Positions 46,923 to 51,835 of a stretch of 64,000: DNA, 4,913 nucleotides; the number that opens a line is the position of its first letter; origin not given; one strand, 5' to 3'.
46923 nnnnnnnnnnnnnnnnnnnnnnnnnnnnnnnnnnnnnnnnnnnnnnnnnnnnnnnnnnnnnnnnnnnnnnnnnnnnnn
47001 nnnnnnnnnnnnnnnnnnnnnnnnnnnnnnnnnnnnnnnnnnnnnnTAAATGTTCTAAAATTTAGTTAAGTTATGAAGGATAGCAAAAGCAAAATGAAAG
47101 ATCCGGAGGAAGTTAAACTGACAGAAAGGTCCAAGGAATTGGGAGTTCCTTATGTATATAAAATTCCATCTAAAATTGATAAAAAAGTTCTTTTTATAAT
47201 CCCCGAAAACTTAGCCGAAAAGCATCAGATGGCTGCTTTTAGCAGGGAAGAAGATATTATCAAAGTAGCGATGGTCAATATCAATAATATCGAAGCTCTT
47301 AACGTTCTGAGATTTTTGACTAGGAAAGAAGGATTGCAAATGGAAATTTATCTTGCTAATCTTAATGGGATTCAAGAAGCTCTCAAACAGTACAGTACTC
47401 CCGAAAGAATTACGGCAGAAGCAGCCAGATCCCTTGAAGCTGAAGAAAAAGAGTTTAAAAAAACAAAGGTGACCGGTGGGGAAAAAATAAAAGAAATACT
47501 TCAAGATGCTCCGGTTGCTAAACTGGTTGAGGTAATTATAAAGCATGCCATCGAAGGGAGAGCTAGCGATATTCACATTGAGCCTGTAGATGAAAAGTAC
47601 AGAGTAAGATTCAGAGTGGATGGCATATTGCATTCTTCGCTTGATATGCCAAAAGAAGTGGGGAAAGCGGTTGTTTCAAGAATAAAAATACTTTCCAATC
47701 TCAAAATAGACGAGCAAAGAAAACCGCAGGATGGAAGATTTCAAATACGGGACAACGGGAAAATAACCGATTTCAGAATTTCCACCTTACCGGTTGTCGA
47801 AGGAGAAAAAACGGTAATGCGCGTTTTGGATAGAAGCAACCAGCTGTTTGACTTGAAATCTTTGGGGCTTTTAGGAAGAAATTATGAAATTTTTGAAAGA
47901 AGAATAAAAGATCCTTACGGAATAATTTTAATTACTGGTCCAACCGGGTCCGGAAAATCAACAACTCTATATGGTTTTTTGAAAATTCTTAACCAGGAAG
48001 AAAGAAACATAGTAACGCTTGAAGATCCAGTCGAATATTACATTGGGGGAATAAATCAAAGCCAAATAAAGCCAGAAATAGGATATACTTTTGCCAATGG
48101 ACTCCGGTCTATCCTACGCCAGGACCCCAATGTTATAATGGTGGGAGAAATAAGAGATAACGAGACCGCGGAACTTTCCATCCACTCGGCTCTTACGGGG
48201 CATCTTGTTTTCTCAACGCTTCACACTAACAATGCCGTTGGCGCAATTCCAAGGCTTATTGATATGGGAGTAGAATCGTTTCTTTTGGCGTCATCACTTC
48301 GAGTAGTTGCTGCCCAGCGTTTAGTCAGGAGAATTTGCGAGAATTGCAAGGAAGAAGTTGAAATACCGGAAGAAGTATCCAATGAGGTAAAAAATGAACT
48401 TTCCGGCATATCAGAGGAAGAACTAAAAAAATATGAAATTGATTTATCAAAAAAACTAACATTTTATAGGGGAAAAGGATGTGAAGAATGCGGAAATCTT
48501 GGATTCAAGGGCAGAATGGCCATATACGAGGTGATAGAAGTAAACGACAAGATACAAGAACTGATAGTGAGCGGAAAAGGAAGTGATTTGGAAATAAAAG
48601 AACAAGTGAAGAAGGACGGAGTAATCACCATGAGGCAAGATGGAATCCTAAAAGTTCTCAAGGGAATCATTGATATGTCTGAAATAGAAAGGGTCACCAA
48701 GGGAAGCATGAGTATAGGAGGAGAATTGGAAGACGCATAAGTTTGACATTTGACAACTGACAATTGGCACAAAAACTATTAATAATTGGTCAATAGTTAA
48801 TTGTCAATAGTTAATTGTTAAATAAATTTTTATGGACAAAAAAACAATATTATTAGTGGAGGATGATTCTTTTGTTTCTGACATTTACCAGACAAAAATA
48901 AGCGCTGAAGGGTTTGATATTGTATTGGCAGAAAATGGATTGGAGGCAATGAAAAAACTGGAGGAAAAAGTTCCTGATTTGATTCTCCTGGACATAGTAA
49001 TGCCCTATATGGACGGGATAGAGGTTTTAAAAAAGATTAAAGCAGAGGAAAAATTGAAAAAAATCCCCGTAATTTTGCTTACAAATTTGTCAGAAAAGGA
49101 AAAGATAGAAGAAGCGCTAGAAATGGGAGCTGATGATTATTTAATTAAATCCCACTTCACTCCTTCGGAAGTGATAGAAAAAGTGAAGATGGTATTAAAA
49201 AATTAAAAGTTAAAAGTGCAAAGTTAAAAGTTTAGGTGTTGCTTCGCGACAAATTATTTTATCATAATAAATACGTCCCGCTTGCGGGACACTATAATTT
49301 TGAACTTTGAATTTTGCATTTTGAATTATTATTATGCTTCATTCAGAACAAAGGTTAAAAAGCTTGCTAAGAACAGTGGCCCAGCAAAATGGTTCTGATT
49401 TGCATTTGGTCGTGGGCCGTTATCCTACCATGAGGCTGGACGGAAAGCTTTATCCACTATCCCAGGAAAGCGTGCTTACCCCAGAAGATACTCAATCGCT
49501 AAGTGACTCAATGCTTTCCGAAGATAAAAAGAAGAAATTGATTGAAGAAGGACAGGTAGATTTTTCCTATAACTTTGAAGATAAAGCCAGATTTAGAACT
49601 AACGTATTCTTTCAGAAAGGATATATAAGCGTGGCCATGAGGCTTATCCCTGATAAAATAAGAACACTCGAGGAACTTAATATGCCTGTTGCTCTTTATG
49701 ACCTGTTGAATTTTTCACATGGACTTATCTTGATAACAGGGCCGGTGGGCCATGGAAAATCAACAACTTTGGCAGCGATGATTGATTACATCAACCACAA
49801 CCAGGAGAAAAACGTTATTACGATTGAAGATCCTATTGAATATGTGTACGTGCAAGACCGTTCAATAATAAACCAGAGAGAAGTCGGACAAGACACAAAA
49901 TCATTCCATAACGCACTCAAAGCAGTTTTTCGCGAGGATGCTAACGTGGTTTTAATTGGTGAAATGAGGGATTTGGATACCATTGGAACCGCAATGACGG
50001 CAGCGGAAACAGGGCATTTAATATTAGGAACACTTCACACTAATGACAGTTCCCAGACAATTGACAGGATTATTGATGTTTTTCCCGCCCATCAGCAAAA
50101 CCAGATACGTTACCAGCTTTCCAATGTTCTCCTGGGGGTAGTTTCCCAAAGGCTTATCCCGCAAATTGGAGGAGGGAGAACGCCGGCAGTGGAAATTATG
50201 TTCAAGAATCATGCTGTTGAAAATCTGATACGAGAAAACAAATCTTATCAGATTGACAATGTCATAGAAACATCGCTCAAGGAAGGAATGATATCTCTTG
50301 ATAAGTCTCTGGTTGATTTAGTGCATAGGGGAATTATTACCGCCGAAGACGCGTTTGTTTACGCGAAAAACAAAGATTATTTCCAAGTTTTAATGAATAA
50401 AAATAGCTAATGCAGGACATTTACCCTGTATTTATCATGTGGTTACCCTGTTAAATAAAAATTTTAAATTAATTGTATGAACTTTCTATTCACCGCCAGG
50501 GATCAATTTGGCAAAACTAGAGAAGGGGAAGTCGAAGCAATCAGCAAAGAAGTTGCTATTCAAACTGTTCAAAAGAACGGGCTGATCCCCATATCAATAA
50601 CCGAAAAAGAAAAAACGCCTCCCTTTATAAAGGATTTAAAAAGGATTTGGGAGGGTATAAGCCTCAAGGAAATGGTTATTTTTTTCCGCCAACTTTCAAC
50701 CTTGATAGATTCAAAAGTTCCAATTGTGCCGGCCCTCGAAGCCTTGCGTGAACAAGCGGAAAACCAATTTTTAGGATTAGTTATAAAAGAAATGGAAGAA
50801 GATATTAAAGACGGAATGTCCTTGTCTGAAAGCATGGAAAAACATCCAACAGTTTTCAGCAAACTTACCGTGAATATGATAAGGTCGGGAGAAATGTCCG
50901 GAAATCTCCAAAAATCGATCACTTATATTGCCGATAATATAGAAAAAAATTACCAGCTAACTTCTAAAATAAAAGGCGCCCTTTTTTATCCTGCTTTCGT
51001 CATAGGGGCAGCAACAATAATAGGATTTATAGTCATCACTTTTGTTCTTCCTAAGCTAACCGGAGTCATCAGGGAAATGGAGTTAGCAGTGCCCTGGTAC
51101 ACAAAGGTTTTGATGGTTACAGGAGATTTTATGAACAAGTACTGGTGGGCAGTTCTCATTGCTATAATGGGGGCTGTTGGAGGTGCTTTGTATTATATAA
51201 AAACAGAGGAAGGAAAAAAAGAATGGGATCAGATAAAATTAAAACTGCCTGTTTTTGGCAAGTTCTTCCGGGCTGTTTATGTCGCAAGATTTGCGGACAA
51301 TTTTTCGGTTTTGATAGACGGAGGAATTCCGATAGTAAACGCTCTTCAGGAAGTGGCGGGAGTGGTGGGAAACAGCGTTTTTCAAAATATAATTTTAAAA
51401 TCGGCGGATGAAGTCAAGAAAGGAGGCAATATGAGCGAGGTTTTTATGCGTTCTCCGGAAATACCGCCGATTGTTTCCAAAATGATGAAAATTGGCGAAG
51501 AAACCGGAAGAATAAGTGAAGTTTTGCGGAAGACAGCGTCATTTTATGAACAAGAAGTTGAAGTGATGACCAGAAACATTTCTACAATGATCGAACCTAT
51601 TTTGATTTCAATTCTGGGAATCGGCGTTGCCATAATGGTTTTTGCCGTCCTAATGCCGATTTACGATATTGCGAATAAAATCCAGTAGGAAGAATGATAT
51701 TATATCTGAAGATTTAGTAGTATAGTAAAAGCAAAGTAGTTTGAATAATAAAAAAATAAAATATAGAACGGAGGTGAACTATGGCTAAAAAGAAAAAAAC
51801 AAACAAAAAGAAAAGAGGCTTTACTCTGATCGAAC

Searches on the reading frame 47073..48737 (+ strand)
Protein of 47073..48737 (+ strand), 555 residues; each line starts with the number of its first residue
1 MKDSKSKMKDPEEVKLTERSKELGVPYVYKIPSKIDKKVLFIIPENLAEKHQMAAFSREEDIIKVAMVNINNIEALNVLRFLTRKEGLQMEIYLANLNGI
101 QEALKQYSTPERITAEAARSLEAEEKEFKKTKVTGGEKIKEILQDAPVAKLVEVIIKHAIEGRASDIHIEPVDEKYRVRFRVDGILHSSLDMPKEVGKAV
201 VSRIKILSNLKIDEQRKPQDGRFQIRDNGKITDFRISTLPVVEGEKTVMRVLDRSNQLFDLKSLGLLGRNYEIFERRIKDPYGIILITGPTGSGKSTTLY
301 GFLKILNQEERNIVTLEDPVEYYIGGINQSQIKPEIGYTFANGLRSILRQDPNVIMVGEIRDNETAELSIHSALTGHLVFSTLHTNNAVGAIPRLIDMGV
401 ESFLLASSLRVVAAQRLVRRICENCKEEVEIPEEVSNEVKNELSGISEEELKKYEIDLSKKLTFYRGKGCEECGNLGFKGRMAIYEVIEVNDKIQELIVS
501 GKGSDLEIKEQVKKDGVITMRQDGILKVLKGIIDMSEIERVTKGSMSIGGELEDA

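Call 84: search_protein_families(library=pfam, proteins=[window:47073-48737:+], max_evalue=0.001)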
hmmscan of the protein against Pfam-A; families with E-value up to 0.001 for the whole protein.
window:47073-48737:+ (555 aa): 5 families
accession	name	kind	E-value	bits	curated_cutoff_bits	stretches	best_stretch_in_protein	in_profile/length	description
PF00437.27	T2SSE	-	4.7e-132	440.5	24.9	1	144-540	4-370/370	Type II/IV secretion system protein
PF05157.20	MshEN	-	1e-10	41.9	23.1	1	23-109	1-85/90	MshEN domain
PF13191.12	AAA_16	-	0.00047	21.1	32.6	1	277-330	18-64/167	AAA ATPase domain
PF13555.12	AAA_29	-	0.00056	20.1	27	0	281-306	21-46/61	P-loop containing region of AAA domain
PF13401.12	AAA_22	-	0.00073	20.3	27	0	282-319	5-42/130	AAA domain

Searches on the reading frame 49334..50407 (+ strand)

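Call 85: search_protein_families(library=pfam, proteins=[window:49334-50407:+], max_evalue=0.001)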
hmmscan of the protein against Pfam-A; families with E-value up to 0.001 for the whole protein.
window:49334-50407:+ (358 aa): 3 families
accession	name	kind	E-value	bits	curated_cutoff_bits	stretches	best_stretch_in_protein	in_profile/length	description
PF00437.27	T2SSE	-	9.5e-41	140.1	24.9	1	65-278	73-281/370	Type II/IV secretion system protein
PF13476.12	AAA_23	-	0.00013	23.1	27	1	125-254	15-132/201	AAA domain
PF00265.24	TK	-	0.00029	21.2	20.6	1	131-249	3-126/176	Thymidine kinase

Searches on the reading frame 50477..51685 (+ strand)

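Call 85: search_protein_families(library=pfam, proteins=[window:50477-51685:+], max_evalue=0.001)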
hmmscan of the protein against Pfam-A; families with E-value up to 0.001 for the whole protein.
window:50477-51685:+ (403 aa): 1 family
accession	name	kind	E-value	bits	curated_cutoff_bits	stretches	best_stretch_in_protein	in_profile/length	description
PF00482.28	T2SSF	-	6.8e-60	201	25.2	2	69-192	1-125/125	Type II secretion system (T2SS), protein F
